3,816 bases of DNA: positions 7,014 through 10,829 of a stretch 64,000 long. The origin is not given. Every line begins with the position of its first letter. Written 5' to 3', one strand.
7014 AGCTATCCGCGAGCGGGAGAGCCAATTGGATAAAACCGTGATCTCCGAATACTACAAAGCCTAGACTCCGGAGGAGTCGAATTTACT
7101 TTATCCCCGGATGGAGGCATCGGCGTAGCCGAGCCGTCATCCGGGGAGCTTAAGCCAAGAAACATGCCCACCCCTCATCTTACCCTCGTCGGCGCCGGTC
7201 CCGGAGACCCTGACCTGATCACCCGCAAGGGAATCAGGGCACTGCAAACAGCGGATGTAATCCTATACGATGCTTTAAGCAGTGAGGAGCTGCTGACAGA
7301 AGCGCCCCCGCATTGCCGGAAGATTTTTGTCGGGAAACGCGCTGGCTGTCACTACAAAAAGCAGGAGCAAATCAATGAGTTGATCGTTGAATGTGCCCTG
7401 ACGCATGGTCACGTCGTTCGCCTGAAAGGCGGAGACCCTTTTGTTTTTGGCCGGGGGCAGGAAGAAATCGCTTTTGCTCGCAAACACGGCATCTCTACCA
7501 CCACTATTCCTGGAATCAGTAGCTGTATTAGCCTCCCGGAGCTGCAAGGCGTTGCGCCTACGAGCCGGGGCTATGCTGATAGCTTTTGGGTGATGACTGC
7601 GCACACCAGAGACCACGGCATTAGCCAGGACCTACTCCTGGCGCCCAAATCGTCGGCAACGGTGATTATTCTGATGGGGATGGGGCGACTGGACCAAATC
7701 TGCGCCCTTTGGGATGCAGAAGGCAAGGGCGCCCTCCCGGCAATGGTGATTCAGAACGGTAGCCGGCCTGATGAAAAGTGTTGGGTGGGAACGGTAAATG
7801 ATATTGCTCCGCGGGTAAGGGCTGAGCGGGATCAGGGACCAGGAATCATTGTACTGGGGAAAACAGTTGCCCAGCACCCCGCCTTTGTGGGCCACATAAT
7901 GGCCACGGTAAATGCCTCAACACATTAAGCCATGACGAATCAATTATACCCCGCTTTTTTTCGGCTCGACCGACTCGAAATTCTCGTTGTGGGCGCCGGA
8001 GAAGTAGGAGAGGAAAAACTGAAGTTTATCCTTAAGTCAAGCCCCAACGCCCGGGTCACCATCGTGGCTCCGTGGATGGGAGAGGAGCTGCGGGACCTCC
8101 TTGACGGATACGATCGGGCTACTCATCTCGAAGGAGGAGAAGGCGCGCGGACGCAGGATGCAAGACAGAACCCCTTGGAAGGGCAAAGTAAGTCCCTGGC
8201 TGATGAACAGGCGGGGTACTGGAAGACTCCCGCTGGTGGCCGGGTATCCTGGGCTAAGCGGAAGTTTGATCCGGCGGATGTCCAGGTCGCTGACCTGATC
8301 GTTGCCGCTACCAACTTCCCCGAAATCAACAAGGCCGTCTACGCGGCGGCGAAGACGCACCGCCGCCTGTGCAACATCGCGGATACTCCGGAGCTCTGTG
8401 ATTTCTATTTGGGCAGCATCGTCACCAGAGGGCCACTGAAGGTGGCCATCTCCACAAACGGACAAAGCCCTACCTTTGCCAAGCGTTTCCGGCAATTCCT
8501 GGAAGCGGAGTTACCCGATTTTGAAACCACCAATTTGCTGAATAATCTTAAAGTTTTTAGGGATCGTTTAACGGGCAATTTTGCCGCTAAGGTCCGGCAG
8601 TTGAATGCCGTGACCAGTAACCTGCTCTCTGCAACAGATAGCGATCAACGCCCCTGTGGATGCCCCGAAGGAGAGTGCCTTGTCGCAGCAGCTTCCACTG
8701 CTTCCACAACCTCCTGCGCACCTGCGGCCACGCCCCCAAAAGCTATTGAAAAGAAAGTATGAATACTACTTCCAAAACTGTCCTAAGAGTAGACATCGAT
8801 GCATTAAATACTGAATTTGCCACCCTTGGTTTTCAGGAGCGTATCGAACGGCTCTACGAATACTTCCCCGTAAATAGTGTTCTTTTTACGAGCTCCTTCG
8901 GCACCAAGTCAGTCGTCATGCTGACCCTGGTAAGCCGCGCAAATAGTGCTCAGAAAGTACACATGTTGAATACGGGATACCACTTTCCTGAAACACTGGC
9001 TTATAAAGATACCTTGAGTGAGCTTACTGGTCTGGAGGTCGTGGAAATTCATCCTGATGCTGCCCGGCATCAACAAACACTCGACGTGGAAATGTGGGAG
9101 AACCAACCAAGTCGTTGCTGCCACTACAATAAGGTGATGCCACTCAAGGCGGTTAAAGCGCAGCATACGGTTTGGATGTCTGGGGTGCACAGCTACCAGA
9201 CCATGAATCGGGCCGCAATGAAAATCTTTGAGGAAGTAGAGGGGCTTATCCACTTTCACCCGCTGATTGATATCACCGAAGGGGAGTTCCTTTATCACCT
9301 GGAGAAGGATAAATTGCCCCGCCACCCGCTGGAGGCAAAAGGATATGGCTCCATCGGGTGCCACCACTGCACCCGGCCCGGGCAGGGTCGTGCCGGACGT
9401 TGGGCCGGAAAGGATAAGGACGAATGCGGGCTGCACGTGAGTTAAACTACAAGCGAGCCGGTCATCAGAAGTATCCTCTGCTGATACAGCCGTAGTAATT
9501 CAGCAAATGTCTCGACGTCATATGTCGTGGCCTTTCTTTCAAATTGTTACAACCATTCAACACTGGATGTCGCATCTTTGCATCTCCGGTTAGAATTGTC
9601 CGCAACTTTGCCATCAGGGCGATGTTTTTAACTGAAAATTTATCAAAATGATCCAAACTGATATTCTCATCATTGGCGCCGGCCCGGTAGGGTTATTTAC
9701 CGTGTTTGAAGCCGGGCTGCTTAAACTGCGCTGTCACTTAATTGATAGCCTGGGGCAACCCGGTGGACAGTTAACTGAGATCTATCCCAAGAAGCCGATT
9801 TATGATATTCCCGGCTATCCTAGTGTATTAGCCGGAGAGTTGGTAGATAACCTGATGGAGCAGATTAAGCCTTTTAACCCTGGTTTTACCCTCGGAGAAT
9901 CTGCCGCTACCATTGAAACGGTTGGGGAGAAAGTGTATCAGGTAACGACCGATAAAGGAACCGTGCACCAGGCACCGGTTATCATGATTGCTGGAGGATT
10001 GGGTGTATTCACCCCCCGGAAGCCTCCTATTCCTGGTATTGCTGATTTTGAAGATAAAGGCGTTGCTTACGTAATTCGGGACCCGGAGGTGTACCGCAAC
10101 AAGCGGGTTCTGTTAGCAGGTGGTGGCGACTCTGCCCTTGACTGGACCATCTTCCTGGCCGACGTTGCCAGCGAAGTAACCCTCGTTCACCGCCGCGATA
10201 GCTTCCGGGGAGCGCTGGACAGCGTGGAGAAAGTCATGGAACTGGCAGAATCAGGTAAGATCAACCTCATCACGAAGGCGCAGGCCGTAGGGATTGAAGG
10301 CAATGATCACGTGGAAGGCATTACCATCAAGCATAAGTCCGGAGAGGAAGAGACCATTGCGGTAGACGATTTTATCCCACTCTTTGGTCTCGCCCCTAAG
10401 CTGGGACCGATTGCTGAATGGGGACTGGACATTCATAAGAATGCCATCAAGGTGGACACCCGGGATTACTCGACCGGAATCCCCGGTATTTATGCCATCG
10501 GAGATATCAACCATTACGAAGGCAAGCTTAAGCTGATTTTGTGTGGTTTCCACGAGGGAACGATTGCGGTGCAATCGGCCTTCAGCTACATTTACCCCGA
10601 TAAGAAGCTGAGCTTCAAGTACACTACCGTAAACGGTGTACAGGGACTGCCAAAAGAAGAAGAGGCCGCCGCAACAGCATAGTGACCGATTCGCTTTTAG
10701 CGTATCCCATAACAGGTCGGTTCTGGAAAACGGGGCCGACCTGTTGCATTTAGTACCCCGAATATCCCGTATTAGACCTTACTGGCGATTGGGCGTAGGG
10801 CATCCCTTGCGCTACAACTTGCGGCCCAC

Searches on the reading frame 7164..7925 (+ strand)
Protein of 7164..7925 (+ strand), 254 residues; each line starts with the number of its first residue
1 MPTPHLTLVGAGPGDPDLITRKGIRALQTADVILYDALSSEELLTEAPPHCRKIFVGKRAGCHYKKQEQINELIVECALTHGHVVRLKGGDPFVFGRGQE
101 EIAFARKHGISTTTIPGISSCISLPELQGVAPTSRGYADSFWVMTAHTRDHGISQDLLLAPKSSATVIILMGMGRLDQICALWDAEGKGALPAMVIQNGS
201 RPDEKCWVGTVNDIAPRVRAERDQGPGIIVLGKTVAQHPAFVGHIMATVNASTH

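Call 24: search_protein_families(library=pfam, proteins=[window:7164-7925:+], max_evalue=0.00001)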
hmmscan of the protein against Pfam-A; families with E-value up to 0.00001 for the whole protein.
window:7164-7925:+ (254 aa): 1 family
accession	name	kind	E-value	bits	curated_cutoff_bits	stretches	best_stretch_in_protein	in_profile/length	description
PF00590.25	TP_methylase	-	1.3e-42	146.6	27.8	1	6-214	2-211/212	Tetrapyrrole (Corrin/Porphyrin) Methylases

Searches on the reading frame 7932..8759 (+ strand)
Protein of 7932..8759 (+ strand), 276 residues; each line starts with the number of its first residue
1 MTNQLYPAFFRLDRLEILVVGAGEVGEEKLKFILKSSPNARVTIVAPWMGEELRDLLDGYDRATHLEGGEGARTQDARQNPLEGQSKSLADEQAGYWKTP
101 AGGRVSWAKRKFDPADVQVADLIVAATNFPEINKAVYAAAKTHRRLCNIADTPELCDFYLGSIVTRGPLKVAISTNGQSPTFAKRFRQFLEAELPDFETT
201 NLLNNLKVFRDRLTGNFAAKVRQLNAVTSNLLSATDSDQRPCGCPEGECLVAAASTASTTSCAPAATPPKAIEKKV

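Call 24: search_protein_families(library=pfam, proteins=[window:7932-8759:+], max_evalue=0.00001)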
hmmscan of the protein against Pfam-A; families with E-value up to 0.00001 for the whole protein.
window:7932-8759:+ (276 aa): 2 families
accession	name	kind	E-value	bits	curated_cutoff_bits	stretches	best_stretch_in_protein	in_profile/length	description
PF13241.12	NAD_binding_7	-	8.1e-25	87.9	22.1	1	9-162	2-104/104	Putative NAD(P)-binding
PF14824.11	Sirohm_synth_M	-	2.9e-11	43.1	25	1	166-192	1-27/28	Sirohaem biosynthesis protein central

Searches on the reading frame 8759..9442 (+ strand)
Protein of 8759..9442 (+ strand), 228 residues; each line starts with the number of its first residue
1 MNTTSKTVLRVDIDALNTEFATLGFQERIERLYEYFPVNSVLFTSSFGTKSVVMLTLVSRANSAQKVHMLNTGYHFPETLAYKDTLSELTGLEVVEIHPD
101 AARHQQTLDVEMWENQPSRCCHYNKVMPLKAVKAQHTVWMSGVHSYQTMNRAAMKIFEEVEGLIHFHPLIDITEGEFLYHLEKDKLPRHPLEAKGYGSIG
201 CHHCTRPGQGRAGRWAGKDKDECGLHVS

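Call 24: search_protein_families(library=pfam, proteins=[window:8759-9442:+], max_evalue=0.00001)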
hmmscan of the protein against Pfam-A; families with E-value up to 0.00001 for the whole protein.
window:8759-9442:+ (228 aa): 1 family
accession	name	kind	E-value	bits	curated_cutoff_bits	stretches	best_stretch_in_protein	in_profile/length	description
PF01507.26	PAPS_reduct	-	8.2e-30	104.5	22.5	1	42-207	3-175/175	Phosphoadenosine phosphosulfate reductase domain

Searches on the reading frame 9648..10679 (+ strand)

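Call 24: search_protein_families(library=pfam, proteins=[window:9648-10679:+], max_evalue=0.00001)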
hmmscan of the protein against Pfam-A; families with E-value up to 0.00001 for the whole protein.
window:9648-10679:+ (344 aa): 3 families
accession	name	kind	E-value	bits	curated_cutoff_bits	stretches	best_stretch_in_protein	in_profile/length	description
PF07992.20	Pyr_redox_2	-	4.3e-27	95.7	26.1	1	5-297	2-284/291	Pyridine nucleotide-disulphide oxidoreductase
PF13738.12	Pyr_redox_3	-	1.6e-20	74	30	1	86-285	104-305/305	Pyridine nucleotide-disulphide oxidoreductase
PF00070.33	Pyr_redox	-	6.4e-12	46.3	22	1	153-228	1-80/82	Pyridine nucleotide-disulphide oxidoreductase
